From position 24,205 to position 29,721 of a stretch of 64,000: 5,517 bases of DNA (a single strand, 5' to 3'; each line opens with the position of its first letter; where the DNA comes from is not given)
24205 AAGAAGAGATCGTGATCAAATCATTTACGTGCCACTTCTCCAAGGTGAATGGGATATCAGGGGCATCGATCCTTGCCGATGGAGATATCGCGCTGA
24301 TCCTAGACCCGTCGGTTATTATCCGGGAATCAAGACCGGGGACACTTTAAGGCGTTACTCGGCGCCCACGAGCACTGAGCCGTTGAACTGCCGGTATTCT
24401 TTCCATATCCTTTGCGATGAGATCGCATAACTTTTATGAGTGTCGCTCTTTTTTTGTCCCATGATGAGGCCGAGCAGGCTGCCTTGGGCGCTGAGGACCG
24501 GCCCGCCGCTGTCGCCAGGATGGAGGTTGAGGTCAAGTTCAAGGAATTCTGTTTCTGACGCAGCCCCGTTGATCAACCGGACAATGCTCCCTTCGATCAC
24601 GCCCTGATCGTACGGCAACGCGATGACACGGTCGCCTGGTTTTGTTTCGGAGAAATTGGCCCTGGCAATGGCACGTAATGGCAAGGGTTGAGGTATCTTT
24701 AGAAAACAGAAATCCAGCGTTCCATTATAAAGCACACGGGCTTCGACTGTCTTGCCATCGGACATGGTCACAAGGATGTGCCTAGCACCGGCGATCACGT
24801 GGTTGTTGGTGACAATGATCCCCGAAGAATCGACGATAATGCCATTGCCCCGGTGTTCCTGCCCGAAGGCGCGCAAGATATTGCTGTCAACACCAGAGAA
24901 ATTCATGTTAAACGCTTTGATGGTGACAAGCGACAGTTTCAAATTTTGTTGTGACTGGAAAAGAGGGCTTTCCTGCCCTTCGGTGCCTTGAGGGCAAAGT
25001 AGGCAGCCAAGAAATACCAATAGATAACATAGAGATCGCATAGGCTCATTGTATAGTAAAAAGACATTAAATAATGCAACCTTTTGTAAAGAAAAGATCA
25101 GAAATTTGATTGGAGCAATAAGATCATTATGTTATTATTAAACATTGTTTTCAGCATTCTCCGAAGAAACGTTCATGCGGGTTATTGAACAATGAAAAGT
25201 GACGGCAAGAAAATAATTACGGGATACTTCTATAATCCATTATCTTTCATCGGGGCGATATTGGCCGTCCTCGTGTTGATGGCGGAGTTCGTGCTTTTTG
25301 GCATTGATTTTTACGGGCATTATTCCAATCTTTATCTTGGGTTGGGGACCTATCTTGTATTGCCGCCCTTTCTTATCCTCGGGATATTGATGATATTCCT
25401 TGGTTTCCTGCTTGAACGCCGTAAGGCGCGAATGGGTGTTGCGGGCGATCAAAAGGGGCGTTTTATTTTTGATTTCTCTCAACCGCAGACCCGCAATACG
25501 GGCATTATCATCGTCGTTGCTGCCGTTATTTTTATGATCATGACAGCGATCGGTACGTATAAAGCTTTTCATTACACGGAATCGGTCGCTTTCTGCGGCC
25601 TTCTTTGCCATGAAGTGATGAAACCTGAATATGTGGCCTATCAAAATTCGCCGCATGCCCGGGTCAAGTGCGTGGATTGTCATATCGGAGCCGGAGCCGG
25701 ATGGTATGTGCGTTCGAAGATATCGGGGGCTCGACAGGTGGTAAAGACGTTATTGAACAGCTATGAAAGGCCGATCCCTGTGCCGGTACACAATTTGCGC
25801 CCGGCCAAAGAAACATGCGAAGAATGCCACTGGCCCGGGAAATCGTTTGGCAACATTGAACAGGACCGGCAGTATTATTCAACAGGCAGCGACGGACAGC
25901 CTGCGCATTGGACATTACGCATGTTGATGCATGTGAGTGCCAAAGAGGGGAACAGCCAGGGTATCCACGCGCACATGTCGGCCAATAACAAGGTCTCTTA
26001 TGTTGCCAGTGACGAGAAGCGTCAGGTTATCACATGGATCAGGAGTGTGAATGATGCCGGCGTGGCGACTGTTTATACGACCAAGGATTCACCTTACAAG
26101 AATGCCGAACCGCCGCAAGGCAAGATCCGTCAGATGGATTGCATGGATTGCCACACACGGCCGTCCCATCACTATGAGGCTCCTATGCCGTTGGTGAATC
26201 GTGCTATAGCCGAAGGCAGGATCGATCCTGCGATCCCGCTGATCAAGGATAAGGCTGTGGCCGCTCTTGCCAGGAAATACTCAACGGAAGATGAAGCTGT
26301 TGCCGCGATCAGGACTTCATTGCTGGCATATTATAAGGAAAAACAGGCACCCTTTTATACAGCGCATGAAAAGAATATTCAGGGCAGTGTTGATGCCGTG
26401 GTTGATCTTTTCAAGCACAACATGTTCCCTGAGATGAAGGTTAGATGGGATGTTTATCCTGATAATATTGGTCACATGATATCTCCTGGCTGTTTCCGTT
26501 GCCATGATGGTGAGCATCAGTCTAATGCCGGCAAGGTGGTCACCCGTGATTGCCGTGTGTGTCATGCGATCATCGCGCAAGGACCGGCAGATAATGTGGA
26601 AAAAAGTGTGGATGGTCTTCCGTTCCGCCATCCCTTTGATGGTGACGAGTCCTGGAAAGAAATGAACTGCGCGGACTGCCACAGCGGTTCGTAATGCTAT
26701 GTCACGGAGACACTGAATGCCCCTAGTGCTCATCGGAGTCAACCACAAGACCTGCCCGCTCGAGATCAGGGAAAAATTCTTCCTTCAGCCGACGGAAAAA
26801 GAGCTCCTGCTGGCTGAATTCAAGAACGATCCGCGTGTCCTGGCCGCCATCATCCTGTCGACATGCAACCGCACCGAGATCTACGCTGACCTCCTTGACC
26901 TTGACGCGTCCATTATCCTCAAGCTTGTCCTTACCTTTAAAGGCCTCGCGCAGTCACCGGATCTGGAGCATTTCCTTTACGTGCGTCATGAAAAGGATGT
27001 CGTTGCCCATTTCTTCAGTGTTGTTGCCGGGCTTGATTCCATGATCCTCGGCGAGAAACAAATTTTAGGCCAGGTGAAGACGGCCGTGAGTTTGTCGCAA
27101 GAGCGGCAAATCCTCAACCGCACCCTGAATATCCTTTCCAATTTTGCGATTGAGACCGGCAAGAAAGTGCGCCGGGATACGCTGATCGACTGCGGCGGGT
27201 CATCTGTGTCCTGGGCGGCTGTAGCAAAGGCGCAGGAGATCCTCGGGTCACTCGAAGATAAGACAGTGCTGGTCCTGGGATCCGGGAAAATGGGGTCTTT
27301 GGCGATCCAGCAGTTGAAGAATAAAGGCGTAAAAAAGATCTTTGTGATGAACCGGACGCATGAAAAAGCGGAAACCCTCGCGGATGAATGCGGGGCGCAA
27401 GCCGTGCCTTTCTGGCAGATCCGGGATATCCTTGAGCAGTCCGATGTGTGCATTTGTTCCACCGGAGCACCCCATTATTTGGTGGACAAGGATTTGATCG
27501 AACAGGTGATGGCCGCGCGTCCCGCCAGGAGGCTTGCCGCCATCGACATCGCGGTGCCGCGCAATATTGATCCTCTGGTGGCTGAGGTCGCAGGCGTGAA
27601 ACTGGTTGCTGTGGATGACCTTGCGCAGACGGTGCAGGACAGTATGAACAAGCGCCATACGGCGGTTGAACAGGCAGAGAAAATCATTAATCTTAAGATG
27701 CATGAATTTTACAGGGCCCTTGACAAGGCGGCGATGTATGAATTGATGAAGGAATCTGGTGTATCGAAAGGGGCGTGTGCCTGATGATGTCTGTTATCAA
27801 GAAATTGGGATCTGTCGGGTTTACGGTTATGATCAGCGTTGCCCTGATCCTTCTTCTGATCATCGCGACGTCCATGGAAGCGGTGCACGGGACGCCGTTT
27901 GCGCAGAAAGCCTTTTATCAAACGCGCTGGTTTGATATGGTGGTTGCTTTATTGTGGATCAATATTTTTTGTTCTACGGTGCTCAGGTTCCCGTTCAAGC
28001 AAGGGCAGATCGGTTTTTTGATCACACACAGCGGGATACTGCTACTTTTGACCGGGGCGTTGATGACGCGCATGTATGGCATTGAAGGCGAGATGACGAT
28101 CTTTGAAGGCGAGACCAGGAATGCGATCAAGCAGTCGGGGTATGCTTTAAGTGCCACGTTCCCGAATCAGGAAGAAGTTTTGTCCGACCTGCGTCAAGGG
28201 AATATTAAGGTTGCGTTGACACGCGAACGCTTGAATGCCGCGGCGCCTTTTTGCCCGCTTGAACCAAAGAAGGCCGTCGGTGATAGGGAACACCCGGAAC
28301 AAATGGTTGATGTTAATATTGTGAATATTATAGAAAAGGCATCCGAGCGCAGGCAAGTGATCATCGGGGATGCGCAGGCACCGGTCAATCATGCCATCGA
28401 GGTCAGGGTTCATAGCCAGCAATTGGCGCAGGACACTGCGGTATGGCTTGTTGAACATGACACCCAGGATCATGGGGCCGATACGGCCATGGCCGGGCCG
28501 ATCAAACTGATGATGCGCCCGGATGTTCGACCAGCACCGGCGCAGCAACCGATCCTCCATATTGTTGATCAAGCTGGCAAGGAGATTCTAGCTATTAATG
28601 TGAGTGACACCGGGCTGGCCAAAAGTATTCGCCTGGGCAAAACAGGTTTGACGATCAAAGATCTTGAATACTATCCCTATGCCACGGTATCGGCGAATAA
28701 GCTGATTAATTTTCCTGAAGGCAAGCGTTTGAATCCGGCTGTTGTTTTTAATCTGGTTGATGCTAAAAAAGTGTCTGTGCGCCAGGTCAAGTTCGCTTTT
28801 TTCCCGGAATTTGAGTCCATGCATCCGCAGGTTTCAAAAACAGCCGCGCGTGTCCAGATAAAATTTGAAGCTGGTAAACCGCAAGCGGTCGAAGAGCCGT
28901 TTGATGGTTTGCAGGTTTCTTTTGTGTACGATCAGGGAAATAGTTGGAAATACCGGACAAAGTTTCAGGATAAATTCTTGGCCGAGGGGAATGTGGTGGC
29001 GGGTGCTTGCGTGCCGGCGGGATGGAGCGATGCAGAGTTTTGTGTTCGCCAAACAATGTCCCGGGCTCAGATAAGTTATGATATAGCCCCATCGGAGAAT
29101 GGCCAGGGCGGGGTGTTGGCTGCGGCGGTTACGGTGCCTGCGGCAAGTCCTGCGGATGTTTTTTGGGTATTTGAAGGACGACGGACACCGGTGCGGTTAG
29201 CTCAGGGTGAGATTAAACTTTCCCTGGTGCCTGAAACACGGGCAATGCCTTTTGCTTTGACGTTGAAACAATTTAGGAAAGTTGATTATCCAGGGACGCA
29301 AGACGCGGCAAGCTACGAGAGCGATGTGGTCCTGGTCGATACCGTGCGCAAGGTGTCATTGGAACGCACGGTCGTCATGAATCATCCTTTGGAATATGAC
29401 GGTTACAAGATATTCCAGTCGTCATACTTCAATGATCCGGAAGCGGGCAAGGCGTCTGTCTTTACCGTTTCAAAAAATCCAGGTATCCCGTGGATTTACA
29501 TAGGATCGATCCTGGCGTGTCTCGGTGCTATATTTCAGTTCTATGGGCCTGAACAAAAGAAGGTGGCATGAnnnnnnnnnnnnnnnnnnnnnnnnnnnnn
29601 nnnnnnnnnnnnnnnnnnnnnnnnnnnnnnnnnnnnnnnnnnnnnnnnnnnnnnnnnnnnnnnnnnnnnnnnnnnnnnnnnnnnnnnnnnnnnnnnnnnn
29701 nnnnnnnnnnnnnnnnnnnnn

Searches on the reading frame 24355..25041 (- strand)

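Call 81: search_protein_families(library=pfam, proteins=[window:24355-25041:-], max_evalue=0.001)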
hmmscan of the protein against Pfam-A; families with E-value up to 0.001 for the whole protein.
window:24355-25041:- (228 aa): 2 families
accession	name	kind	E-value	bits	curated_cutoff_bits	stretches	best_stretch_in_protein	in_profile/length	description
PF13365.12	Trypsin_2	-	9.4e-22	78.7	27.6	1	65-192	1-144/144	Trypsin-like peptidase domain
PF00089.32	Trypsin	-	8.3e-06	26.2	20.6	1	63-205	25-207/220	Trypsin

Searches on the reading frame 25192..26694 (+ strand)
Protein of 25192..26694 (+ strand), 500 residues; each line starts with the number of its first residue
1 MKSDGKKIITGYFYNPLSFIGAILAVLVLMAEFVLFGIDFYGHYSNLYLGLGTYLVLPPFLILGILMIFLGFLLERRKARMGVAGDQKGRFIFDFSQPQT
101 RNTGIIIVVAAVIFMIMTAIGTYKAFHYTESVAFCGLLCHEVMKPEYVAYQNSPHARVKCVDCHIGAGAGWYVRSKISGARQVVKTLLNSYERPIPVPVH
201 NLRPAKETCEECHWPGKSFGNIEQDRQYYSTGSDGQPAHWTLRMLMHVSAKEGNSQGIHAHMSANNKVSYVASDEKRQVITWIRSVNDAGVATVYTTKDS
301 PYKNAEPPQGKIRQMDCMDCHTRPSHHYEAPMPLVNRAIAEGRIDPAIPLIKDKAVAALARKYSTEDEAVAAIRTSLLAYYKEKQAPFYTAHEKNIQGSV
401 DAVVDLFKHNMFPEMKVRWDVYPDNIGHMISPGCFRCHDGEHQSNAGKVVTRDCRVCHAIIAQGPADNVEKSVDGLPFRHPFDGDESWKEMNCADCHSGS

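Call 3: search_protein_families(library=pfam, proteins=[window:25192-26694:+], max_evalue=0.1)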
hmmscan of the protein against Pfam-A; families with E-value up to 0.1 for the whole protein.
window:25192-26694:+ (500 aa): 5 families
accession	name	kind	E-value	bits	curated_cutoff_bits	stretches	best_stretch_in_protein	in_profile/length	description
PF03264.19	Cytochrom_NNT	-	1.6e-13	51.2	24.1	1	101-192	5-100/174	NapC/NirT cytochrome c family, N-terminal region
PF14522.11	Cytochrome_C7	-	3e-07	30.6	24.8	1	420-458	43-66/67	Cytochrome c7 and related cytochrome c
PF14537.11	Cytochrom_c3_2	-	1.5e-05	25.8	25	1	433-498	8-65/79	Cytochrome c3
PF02085.21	Cytochrom_CIII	-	0.0032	18.2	22.9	0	203-267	27-90/101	Class III cytochrome C family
PF22113.1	Mtrc-MtrF_II-IV_dom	-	0.01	15.8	30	0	149-223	73-139/176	Outer membrane cytochrome MtrC/MtrF-like, domains II/IV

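Call 4: search_protein_families(library=ncbifam, proteins=[window:25192-26694:+], max_evalue=0.1)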
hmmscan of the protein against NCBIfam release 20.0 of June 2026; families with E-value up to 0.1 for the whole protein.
window:25192-26694:+ (500 aa): 8 families
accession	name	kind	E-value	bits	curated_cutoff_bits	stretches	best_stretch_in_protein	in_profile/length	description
TIGR03153.1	cytochr_NrfH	equivalog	5.4e-17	62.2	134.2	1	106-213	2-109/138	cytochrome c nitrite reductase small subunit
NF011606.0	PRK15032.1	equivalog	2.9e-05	23.3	455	1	96-296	9-208/390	pentaheme c-type cytochrome TorC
TIGR02162.1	torC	equivalog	4.4e-05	22.9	478.2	1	95-194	7-111/387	pentaheme c-type cytochrome TorC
TIGR02161.1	napC_nirT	subfamily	0.0003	20.7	310.6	1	91-189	5-107/185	periplasmic nitrate (or nitrite) reductase c-type cytochrome, NapC/NirT family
TIGR03508.1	decahem_SO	subfamily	0.037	13.5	192.2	0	433-498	96-151/258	DmsE family decaheme c-type cytochrome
NF049929.1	TransRepsrRacR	equivalog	0.047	14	200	1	236-289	67-120/150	DNA-binding transcriptional repressor RacR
NF047727.1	4hemeCytCCctA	equivalog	0.056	13.6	180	1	428-497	34-104/109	tetraheme c-type cytochrome CctA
NF045937.1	MSC_0624_12TM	equivalog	0.08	11.5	70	0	91-128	35-72/445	MSC_0624 family F1-like ATPase-associated membrane protein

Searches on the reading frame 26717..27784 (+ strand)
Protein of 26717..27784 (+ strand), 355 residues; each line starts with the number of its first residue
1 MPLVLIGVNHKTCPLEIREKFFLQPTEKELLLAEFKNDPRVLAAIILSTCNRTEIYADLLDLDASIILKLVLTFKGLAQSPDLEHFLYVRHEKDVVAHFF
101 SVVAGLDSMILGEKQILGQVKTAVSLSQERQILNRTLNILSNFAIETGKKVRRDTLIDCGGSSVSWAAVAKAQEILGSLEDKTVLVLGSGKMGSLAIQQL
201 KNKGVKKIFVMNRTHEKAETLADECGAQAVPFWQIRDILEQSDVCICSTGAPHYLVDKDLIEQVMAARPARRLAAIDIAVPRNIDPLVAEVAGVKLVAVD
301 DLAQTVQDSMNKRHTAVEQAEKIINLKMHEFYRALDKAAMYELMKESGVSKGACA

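Call 3: search_protein_families(library=pfam, proteins=[window:26717-27784:+], max_evalue=0.1)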
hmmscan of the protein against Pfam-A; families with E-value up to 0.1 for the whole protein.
window:26717-27784:+ (355 aa): 15 families
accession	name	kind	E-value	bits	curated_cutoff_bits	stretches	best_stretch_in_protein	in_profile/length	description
PF05201.20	GlutR_N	-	7.5e-43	146.3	27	1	6-155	1-151/151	Glutamyl-tRNAGlu reductase, N-terminal domain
PF01488.26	Shikimate_DH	-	5.7e-40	137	24.3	1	171-304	2-137/138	Shikimate / quinate 5-dehydrogenase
PF16912.11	Glu_dehyd_C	-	3.9e-06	26.9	34.9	1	178-257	28-115/211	Glucose dehydrogenase C-terminus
PF02826.25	2-Hacid_dh_C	-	1.4e-05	25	25.1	1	171-249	26-99/178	D-isomer specific 2-hydroxyacid dehydrogenase, NAD binding domain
PF03807.23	F420_oxidored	-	2.1e-05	25.5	21.6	1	184-252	2-70/94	NADP oxidoreductase coenzyme F420-dependent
PF03446.21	NAD_binding_2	-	8.7e-05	23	21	1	185-251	3-65/161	NAD binding domain of 6-phosphogluconate dehydrogenase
PF03435.24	Sacchrp_dh_NADP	-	0.00067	20.4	25.1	1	184-225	1-43/129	Saccharopine dehydrogenase NADP binding domain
PF01408.29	GFO_IDH_MocA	-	0.00089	20.4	24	1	183-263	2-85/120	Oxidoreductase family, NAD-binding Rossmann fold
PF01262.27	AlaDh_PNT_C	-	0.0042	17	23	1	181-280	28-130/214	Alanine dehydrogenase/PNT, C-terminal domain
PF02254.24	TrkA_N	-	0.0057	17.4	23.8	1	184-228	1-43/116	TrkA-N domain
PF13241.12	NAD_binding_7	-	0.0089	17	22.1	1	178-252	4-72/104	Putative NAD(P)-binding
PF07991.19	KARI_N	-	0.013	15.5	20.6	1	179-246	2-65/165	Acetohydroxy acid isomeroreductase, NADPH-binding domain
PF00899.27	ThiF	-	0.013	15.1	28.1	1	177-210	16-49/238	ThiF family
PF13460.12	NAD_binding_10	-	0.022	15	27.2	1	188-267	2-84/184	NAD(P)H-binding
PF00208.27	ELFV_dehydrog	-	0.039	14.1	23.4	1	163-210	13-61/241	Glutamate/Leucine/Phenylalanine/Valine dehydrogenase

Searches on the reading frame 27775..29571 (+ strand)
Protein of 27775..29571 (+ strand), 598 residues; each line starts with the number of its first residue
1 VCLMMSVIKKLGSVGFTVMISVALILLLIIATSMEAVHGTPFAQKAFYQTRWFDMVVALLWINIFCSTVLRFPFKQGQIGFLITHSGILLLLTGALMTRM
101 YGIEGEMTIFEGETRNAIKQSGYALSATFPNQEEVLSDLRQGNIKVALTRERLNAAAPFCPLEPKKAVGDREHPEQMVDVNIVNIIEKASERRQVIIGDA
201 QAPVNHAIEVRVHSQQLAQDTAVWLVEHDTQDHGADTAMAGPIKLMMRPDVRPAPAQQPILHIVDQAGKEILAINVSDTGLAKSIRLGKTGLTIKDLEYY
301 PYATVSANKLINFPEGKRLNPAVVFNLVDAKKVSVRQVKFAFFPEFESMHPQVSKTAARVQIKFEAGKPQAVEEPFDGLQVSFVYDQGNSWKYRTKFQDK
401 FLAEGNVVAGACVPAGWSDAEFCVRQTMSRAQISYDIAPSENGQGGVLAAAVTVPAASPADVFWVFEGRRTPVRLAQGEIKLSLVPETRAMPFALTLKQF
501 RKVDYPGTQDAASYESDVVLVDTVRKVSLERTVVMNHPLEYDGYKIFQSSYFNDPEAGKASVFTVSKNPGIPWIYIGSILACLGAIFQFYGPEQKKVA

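Call 3: search_protein_families(library=pfam, proteins=[window:27775-29571:+], max_evalue=0.1)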
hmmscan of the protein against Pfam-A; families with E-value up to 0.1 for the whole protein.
window:27775-29571:+ (598 aa): 2 families
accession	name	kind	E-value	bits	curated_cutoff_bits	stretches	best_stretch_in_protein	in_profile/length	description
PF05140.19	ResB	-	1.1e-24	87.6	24.6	3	487-551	201-265/486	ResB-like family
PF16327.10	CcmF_C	-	0.038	13.7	28.7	0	74-116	172-214/323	Cytochrome c-type biogenesis protein CcmF C-terminal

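Call 4: search_protein_families(library=ncbifam, proteins=[window:27775-29571:+], max_evalue=0.1)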
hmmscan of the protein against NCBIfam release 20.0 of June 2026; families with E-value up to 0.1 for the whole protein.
window:27775-29571:+ (598 aa): 1 family
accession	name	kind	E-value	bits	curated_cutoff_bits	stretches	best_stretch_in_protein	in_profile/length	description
TIGR00353.1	nrfE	subfamily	0.00012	21.1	569.05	1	24-115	371-465/578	heme lyase CcmF/NrfE family subunit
